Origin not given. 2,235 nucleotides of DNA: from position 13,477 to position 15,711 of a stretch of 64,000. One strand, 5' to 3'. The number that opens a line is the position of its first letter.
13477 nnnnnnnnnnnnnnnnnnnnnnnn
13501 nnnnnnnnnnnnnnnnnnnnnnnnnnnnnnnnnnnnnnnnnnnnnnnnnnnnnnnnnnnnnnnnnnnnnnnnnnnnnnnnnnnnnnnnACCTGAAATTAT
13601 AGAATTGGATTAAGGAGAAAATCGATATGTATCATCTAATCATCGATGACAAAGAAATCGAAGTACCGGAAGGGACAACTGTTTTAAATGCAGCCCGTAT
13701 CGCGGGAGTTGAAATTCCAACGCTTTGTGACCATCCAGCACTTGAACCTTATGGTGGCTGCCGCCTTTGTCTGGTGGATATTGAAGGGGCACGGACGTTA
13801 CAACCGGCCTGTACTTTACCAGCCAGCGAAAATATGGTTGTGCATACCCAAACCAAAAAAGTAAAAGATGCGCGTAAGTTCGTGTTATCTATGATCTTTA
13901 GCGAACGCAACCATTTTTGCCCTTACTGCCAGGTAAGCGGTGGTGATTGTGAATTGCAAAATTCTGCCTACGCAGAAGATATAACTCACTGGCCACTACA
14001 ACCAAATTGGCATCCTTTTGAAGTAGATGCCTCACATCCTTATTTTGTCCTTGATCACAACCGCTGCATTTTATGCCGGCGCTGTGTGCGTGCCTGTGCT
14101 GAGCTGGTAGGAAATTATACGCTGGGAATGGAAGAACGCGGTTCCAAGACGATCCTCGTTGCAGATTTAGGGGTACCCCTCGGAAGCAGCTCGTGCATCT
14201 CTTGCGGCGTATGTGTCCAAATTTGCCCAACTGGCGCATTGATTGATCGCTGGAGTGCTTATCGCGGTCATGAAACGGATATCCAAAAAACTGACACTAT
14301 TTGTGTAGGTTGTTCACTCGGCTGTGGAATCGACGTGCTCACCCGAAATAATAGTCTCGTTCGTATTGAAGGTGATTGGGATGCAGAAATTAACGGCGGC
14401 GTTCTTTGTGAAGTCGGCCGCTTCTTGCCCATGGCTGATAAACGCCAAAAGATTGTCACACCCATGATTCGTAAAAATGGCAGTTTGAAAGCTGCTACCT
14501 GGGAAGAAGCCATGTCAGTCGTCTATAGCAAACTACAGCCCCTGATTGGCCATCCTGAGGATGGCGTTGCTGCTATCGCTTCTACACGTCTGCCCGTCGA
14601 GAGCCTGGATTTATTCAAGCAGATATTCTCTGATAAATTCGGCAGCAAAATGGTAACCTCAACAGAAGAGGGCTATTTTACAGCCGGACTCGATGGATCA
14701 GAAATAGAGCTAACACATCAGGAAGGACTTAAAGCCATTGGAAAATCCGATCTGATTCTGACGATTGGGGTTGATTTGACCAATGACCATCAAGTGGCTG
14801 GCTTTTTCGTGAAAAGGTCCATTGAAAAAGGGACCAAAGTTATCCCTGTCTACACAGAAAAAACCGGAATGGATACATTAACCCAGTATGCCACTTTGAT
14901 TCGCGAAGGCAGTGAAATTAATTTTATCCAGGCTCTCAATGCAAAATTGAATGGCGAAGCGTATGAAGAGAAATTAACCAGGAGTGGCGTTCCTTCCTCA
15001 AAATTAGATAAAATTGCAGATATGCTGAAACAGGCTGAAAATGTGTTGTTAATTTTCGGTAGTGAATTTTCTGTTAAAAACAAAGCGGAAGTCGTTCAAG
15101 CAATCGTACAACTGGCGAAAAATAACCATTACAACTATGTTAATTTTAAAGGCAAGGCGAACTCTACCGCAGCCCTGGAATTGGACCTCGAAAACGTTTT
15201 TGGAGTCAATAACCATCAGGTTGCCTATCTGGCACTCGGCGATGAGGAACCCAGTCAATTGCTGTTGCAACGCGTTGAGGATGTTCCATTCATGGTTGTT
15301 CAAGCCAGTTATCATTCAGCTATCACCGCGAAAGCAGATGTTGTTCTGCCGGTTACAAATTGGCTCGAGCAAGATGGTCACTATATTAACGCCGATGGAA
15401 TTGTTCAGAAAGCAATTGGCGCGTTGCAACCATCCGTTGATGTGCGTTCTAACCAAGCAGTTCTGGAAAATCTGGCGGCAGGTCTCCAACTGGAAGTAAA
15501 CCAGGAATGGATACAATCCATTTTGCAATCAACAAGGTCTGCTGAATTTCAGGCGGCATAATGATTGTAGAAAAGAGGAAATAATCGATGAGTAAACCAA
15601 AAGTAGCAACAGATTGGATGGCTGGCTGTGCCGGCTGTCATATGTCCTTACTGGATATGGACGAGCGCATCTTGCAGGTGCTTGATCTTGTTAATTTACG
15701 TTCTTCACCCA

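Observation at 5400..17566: Hybrid hydrogenase locus: an [FeFe]-type sensory/flavoprotein cassette without HydA, run straight into a [NiFe] Hox-type catalytic module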

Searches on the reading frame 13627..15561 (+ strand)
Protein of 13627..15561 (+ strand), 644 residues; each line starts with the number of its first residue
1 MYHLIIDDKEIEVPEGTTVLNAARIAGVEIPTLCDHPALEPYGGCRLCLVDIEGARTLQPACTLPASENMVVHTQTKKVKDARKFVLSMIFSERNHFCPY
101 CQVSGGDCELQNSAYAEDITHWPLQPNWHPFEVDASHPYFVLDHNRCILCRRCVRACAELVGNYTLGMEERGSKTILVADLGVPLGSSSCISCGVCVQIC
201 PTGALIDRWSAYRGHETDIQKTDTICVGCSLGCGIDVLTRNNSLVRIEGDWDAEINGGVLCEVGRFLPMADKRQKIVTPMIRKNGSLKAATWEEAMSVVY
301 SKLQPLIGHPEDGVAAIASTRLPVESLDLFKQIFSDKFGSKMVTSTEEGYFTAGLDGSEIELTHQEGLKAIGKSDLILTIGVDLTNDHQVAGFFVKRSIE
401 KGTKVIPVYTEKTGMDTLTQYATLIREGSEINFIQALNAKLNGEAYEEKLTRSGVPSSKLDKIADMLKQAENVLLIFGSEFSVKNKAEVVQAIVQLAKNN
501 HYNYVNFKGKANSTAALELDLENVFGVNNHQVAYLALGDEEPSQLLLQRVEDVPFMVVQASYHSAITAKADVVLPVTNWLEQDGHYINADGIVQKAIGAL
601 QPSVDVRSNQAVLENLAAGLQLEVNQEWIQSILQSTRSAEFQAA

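Call 4: search_protein_families(library=pfam, proteins=[window:13627-15561:+])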
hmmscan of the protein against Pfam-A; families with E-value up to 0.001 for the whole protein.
window:13627-15561:+ (644 aa): 14 families
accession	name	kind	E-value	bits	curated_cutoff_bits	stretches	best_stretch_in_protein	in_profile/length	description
PF00384.28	Molybdopterin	-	2.7e-30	106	24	1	276-617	2-351/353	Molybdopterin oxidoreductase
PF13510.11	Fer2_4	-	2.2e-19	69.7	22.8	1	4-76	6-81/82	2Fe-2S iron-sulfur cluster binding domain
PF04879.21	Molybdop_Fe4S4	-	7.8e-13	48.6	22.7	1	220-267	2-49/55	Molybdopterin oxidoreductase Fe4S4 domain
PF22117.2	Fer4_Nqo3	-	3.5e-10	40.4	27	1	140-205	4-66/67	NADH-quinone oxidoreductase subunit 3, ferredoxin-like domain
PF12838.12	Fer4_7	-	4e-09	37.2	27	1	146-204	1-52/52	4Fe-4S dicluster domain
PF10588.14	NADH-G_4Fe-4S_3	-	5e-09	36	27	1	83-121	1-38/40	NADH-ubiquinone oxidoreductase-G iron-sulfur binding region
PF13237.11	Fer4_10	-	6e-08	32.9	25.5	1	141-201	3-53/53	4Fe-4S dicluster domain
PF00111.32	Fer2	-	1e-07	32.2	21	1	8-55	7-50/77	2Fe-2S iron-sulfur cluster binding domain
PF00037.32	Fer4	-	5.5e-07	29.6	21.1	1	188-205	6-23/24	4Fe-4S binding domain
PF13187.11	Fer4_9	-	1.9e-06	28.3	27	1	146-204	1-51/52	4Fe-4S dicluster domain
PF12837.12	Fer4_6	-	9.8e-06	25.7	25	1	143-159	5-21/24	4Fe-4S binding domain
PF13459.11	Fer4_15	-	2.1e-05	25.6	22.4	0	141-167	2-28/66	4Fe-4S single cluster domain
PF12797.12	Fer4_2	-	0.0002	21.5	24.5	1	139-158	2-21/22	4Fe-4S binding domain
PF00205.28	TPP_enzyme_M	-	0.00035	20.7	30.4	0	460-496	1-37/137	Thiamine pyrophosphate enzyme, central domain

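Call 6: search_solved_structures(query=window:13627-15561:+, max_evalue=0.00001)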
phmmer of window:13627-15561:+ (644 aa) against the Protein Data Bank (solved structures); distinct sequences matched with E-value up to 0.00001: 95 (the best 60 are shown).
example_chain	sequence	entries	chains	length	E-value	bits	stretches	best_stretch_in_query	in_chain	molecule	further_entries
7t2r_A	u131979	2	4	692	5.3e-92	312.2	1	4-396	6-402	NiFe hydrogenase subunit A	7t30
9bov_A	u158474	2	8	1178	1.6e-62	214.8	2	107-628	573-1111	Molybdopterin oxidoreductase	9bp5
9wxb_B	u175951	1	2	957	1.2e-61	211.9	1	4-410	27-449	Formate dehydrogenase alpha subunit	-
6tg9_A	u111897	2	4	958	2.6e-60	207.5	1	3-409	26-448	Formate dehydrogenase subunit alpha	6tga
8rqz_C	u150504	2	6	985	2.1e-57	197.9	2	5-219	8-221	Probable oxidoreductase YjgC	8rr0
9gzq_A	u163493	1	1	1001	2.3e-57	197.8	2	5-219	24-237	Probable oxidoreductase YjgC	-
8oh5_C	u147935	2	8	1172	2.2e-56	194.5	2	122-618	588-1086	Formate dehydrogenase-O, major subunit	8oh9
8e9g_G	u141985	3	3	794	2.3e-55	191.1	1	2-308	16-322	NADH-quinone oxidoreductase subunit G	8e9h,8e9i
9iho_G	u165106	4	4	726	4.5e-51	177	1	4-616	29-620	NUAM (75 kDa) subunit of mitochondrial NADH:ubiquinone oxidoreductase (Complex I)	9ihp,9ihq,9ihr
7ar7_G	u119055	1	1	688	1.5e-50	175.2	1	4-382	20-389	NADH dehydrogenase [ubiquinone] iron-sulfur protein 1, mitochondrial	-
7a23_C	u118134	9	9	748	2.1e-50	174.8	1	4-382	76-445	75kDa | NADH dehydrogenase [ubiquinone] iron-sulfur protein 1, mitochondrial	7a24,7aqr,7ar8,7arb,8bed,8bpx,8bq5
6x89_S1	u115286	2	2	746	1.7e-48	168.4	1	4-382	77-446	NADH dehydrogenase [ubiquinone] iron-sulfur protein 1, mitochondrial | NDUS1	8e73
8zo8_S1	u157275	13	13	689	5.8e-48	166.7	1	4-383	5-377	NADH-ubiquinone oxidoreductase 75 kDa subunit, mitochondrial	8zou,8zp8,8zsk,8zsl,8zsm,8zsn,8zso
7v2c_M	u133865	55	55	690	5.8e-48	166.7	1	4-383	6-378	NADH-ubiquinone oxidoreductase 75 kDa subunit, mitochondrial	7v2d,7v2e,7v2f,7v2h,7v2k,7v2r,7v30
7vxu_M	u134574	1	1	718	6.9e-48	166.5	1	4-383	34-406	NADH-ubiquinone oxidoreductase 75 kDa subunit, mitochondrial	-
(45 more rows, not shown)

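Call 10: find_encoding_contigs(protein=window:13627-15561:+, flank=10000, max_places=6)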
Protein window:13627-15561:+ (644 aa): no gene with exactly this product is on record in the collection.

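Call 13: find_homologous_proteins(query=window:13627-15561:+, max_evalue=1e-20)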
Query window:13627-15561:+ (644 aa): 6474 proteins with E <= 1e-20 among 8000 candidates; the best 120 are listed.
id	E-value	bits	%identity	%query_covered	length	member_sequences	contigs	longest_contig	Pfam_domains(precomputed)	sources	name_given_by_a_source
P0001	0.0e+0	1376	92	100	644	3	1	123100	PF13510.12,PF10588.15,PF00384.28,PF00111.33,PF12837.13,PF00037.33,PF12838.13,PF22117.3,PF13237.12,PF13187.12,PF04879.22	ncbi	-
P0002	0.0e+0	1223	81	100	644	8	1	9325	PF13510.12,PF10588.15,PF00384.28,PF00111.33,PF00037.33,PF12838.13,PF22117.3,PF13237.12,PF13187.12,PF04879.22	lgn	-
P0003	0.0e+0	1099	72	100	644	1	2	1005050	PF13510.12,PF10588.15,PF00384.28,PF00111.33,PF00037.33,PF12838.13,PF22117.3,PF13459.12,PF13237.12,PF13187.12,PF04879.22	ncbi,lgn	-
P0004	0.0e+0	1093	72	100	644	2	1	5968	PF10588.15,PF00384.28,PF00111.33,PF12837.13,PF12838.13,PF22117.3,PF13459.12,PF13510.12,PF00037.33,PF13237.12,PF13187.12,PF04879.22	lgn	-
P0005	0.0e+0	1089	72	100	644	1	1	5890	PF10588.15,PF00384.28,PF00111.33,PF12837.13,PF12838.13,PF22117.3,PF13459.12,PF13510.12,PF00037.33,PF13237.12,PF13187.12,PF04879.22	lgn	-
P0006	0.0e+0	1020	68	100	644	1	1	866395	PF13510.12,PF10588.15,PF00384.28,PF00111.33,PF12837.13,PF00037.33,PF12838.13,PF22117.3,PF13237.12,PF13187.12,PF04879.22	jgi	jgi:formate dehydrogenase major subunit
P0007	1.5e-294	996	67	98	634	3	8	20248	PF13510.12,PF10588.15,PF00384.28,PF00111.33,PF12837.13,PF00037.33,PF12838.13,PF22117.3,PF13237.12,PF13187.12,PF04879.22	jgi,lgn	-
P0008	1.2e-293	993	67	98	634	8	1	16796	PF13510.12,PF10588.15,PF00384.28,PF00111.33,PF12837.13,PF00037.33,PF12838.13,PF22117.3,PF13237.12,PF13187.12,PF04879.22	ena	-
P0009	7.4e-290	981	67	98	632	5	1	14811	PF10588.15,PF00384.28,PF00111.33,PF12837.13,PF12838.13,PF22117.3,PF13459.12,PF13510.12,PF00037.33,PF13237.12,PF13187.12,PF04879.22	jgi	-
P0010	3.3e-287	972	66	98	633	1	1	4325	PF13510.12,PF10588.15,PF00384.28,PF00111.33,PF12837.13,PF00037.33,PF12838.13,PF22117.3,PF13237.12,PF13187.12,PF04879.22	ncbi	-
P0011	6.0e-287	971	64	99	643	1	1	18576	PF13510.12,PF10588.15,PF00384.28,PF00111.33,PF12837.13,PF00037.33,PF12838.13,PF22117.3,PF13237.12,PF13187.12,PF04879.22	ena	-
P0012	2.6e-286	969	63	99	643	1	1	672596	PF13510.12,PF10588.15,PF00384.28,PF00111.33,PF12837.13,PF00037.33,PF12838.13,PF22117.3,PF13237.12,PF13187.12,PF04879.22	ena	-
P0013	4.7e-286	968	64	100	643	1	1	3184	PF13510.12,PF10588.15,PF00384.28,PF00111.33,PF00037.33,PF12838.13,PF22117.3,PF13237.12,PF13187.12,PF04879.22,PF00205.29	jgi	-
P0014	8.8e-286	967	64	100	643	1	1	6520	PF13510.12,PF10588.15,PF00384.28,PF00111.33,PF00037.33,PF12838.13,PF22117.3,PF13237.12,PF13187.12,PF04879.22,PF00205.29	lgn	-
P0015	1.4e-285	967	65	98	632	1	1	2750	PF10588.15,PF00384.28,PF00111.33,PF12837.13,PF12838.13,PF22117.3,PF13459.12,PF13510.12,PF00037.33,PF13237.12,PF13187.12,PF04879.22,PF00205.29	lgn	-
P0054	7.0e-244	829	57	99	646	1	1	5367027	PF13510.12,PF10588.15,PF00384.28,PF00111.33,PF00037.33,PF12838.13,PF22117.3,PF13237.12,PF04879.22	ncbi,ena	-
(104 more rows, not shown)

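Call 15: find_encoding_contigs(protein=P0001, flank=10000, max_places=2)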
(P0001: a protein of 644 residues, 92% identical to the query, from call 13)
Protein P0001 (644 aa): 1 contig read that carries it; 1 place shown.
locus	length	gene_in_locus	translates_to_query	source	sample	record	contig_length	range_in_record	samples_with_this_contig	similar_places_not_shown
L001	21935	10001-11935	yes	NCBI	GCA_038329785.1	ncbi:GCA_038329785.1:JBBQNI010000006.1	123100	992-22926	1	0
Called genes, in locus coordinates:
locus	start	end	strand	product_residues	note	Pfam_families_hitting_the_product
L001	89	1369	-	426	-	PF13393:tRNA-synt_His, PF00587:tRNA-synt_2b, PF03129:HGTP_anticodon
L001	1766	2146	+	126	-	PF07085:DRTGG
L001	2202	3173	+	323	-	PF00571:CBS, PF13581:HATPase_c_2 (weak), PF02518:HATPase_c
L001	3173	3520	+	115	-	-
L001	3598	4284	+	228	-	-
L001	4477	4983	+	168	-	PF01257:2Fe-2S_thioredx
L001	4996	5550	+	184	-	PF02518:HATPase_c, PF13589:HATPase_c_3 (weak)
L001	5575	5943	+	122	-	PF01257:2Fe-2S_thioredx (faint)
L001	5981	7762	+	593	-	PF01512:Complex1_51K, PF12797:Fer4_2 (faint), PF10589:NADH_4Fe-4S, PF00037:Fer4 (weak), PF14697:Fer4_21 (weak), PF12838:Fer4_7 (weak), PF00037:Fer4 (weak)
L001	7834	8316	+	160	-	PF01257:2Fe-2S_thioredx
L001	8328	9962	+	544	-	PF01512:Complex1_51K, PF10589:NADH_4Fe-4S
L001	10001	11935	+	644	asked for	PF00111:Fer2, PF13510:Fer2_4, PF10588:NADH-G_4Fe-4S_3, PF13237:Fer4_10, PF22117:Fer4_Nqo3, PF12838:Fer4_7, PF04879:Molybdop_Fe4S4, PF00384:Molybdopterin, +3 more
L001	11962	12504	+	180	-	PF01058:Oxidored_q6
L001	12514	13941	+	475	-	PF27537:HoxH, PF00374:NiFeSe_Hases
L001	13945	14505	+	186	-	-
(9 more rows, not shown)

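Call 16: find_encoding_contigs(protein=P0003, flank=10000, max_places=2)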
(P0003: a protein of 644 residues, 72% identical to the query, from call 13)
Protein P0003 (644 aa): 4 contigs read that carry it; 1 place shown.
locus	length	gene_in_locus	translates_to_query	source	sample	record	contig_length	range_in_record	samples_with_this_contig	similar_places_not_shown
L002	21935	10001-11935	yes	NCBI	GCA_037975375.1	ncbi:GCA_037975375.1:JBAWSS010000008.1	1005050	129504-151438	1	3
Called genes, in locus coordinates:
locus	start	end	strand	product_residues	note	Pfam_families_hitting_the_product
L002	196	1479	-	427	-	PF13393:tRNA-synt_His, PF00587:tRNA-synt_2b, PF03129:HGTP_anticodon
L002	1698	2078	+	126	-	PF07085:DRTGG (weak)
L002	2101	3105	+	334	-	PF00571:CBS, PF02518:HATPase_c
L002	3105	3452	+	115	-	PF07085:DRTGG (weak)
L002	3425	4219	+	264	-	PF02811:PHP (weak)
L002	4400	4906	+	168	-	PF01257:2Fe-2S_thioredx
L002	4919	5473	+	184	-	PF02518:HATPase_c, PF13589:HATPase_c_3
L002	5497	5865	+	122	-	-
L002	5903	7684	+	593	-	PF01512:Complex1_51K, PF12797:Fer4_2 (faint), PF12837:Fer4_6 (faint), PF10589:NADH_4Fe-4S, PF12838:Fer4_7 (weak), PF00037:Fer4 (weak)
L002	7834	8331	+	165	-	PF01257:2Fe-2S_thioredx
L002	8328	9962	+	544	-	PF01512:Complex1_51K, PF10589:NADH_4Fe-4S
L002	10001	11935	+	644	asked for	PF00111:Fer2, PF13510:Fer2_4, PF10588:NADH-G_4Fe-4S_3, PF13237:Fer4_10, PF22117:Fer4_Nqo3, PF12838:Fer4_7, PF04879:Molybdop_Fe4S4, PF00384:Molybdopterin, +3 more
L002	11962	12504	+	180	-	PF01058:Oxidored_q6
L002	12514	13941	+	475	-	PF27537:HoxH, PF00374:NiFeSe_Hases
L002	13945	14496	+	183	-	-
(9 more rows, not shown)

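Call 17: find_encoding_contigs(protein=P0054, flank=10000, max_places=2)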
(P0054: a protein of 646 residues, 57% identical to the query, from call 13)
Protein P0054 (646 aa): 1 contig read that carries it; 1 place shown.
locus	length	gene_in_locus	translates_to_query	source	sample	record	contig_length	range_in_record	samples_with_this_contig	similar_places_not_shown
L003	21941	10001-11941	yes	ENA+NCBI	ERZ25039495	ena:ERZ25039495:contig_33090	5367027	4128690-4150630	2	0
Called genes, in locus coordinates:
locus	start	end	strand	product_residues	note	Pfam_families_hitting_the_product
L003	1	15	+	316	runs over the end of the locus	PF00561:Abhydrolase_1, PF00975:Thioesterase, PF12146:Hydrolase_4 (weak), PF12697:Abhydrolase_6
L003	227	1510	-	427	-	PF13393:tRNA-synt_His, PF00587:tRNA-synt_2b, PF03129:HGTP_anticodon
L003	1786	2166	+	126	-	PF07085:DRTGG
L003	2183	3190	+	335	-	PF00571:CBS, PF13581:HATPase_c_2, PF02518:HATPase_c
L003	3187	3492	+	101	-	-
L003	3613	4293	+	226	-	PF02811:PHP (weak)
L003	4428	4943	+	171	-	PF01257:2Fe-2S_thioredx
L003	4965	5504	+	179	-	PF02518:HATPase_c, PF13589:HATPase_c_3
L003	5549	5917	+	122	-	-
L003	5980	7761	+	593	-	PF01512:Complex1_51K, PF12797:Fer4_2 (faint), PF12837:Fer4_6 (faint), PF10589:NADH_4Fe-4S, PF12838:Fer4_7 (weak), PF00037:Fer4 (weak)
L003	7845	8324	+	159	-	PF01257:2Fe-2S_thioredx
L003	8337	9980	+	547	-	PF01512:Complex1_51K, PF10589:NADH_4Fe-4S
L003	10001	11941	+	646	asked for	PF00111:Fer2, PF13510:Fer2_4, PF10588:NADH-G_4Fe-4S_3, PF22117:Fer4_Nqo3, PF12838:Fer4_7, PF00037:Fer4 (weak), PF04879:Molybdop_Fe4S4, PF00384:Molybdopterin, +1 more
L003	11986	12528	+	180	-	PF01058:Oxidored_q6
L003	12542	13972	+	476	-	PF27537:HoxH, PF00374:NiFeSe_Hases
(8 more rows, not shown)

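Call 22: find_related_loci(query=A1, collection=genome_contigs, flank=10000)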
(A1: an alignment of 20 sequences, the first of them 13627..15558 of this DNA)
Query A1 (644 aa) in genome_contigs; peptide patterns used: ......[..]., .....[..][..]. (x = any residue, [..] = any of these).
600 stretches matched a pattern (row limit reached: there are more); 574 encode a relative of the query (tblastn E <= 1e-3); the best 80 are kept; 80 distinct loci.
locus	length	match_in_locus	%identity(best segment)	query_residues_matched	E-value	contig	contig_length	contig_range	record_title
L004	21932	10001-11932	92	1-644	0e+0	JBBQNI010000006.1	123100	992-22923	MAG: Anaerolineales bacterium isolate Co_metawrap_295 Cmw_295_k141_26729272_length_123100_cov_14.9995, whole genome shot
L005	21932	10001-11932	81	1-644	0e+0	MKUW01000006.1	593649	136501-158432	MAG: Chloroflexi bacterium 44-23 SCNpilot_bf_inoc_scaffold_21, whole genome shotgun sequence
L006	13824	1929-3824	66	1-632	0e+0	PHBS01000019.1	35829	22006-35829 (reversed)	MAG: Chloroflexi bacterium HGW-Chloroflexi-8 08E140C01_scaffold_845, whole genome shotgun sequence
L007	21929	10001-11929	63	1-642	0e+0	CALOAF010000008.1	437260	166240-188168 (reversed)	MAG: uncultured Anaerolineaceae bacterium isolate HOU_bin.0089 genome assembly, contig: contig_11142, whole genome shotg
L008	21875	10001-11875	65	1-627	0e+0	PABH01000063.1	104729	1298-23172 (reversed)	MAG: Anaerolineaceae bacterium isolate NAT124 MHASMcontig_970821, whole genome shotgun sequence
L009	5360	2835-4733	64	1-632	0e+0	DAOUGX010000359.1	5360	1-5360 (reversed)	MAG TPA_asm: Anaerolineaceae bacterium isolate R830_264 k129_3430147, whole genome shotgun sequence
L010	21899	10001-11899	64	1-632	0e+0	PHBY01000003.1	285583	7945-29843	MAG: Chloroflexi bacterium HGW-Chloroflexi-2 bjp_ig2069_scaffold_26, whole genome shotgun sequence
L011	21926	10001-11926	63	1-641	0e+0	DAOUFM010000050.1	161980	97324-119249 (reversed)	MAG TPA_asm: Anaerolineaceae bacterium isolate R115_23 k127_84964, whole genome shotgun sequence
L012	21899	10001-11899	63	1-632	0e+0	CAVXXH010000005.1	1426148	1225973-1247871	MAG: uncultured Chloroflexia bacterium isolate MFD04716.bin.1.227 genome assembly, contig: contig_6982, whole genome sho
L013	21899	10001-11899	62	1-632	0e+0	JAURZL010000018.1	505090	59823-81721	MAG: Anaerolineaceae bacterium isolate E6_concoct.bin.151 E6_k141_134192, whole genome shotgun sequence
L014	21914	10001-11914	61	1-638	0e+0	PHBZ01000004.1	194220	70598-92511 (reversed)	MAG: Chloroflexi bacterium HGW-Chloroflexi-10 Ig3397_v2_scaffold_39, whole genome shotgun sequence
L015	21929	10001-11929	62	1-642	0e+0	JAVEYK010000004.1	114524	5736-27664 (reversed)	MAG: Anaerolineaceae bacterium isolate BF4_28 NODE_427_length_114524_cov_12.672421_Biofilm4, whole genome shotgun sequen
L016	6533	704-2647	56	1-641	0e+0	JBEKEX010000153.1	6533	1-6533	MAG: Anaerolineaceae bacterium isolate SPRUCE 216 SPRUCE_216_153, whole genome shotgun sequence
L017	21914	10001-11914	57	1-636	0e+0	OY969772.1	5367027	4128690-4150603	MAG: uncultured Chloroflexia bacterium isolate MFD02416.bin.2.42 genome assembly, chromosome: 1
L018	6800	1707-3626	55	1-643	0e+0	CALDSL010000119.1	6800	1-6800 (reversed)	MAG TPA_asm: uncultured Anaerolineaceae bacterium isolate SRR3330211_bin.78_CONCOCT_v1.1_MAG genome assembly, contig: ER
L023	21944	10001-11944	53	1-634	0e+0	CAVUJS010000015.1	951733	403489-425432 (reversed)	MAG: uncultured Chloroflexia bacterium isolate MFD01721.bin.2.112 genome assembly, contig: contig_63169, whole genome sh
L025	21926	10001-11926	55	1-634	0e+0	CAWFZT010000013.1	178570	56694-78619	MAG: uncultured Chloroflexia bacterium isolate MFD04408.bin.2.73 genome assembly, contig: contig_79825, whole genome sho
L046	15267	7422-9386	52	4-634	0e+0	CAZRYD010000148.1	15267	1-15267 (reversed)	MAG TPA_asm: uncultured Caldilineaceae bacterium isolate SRP323723_co1_132 genome assembly, contig: NODE_3223_length_152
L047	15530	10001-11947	52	4-628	0e+0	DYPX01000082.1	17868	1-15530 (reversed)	MAG TPA_asm: Caldilinea aerophila isolate SulCav_GS10_10_2_45_229 SulCav_GS10_10_4353_length_17868_cov_157_676472, whole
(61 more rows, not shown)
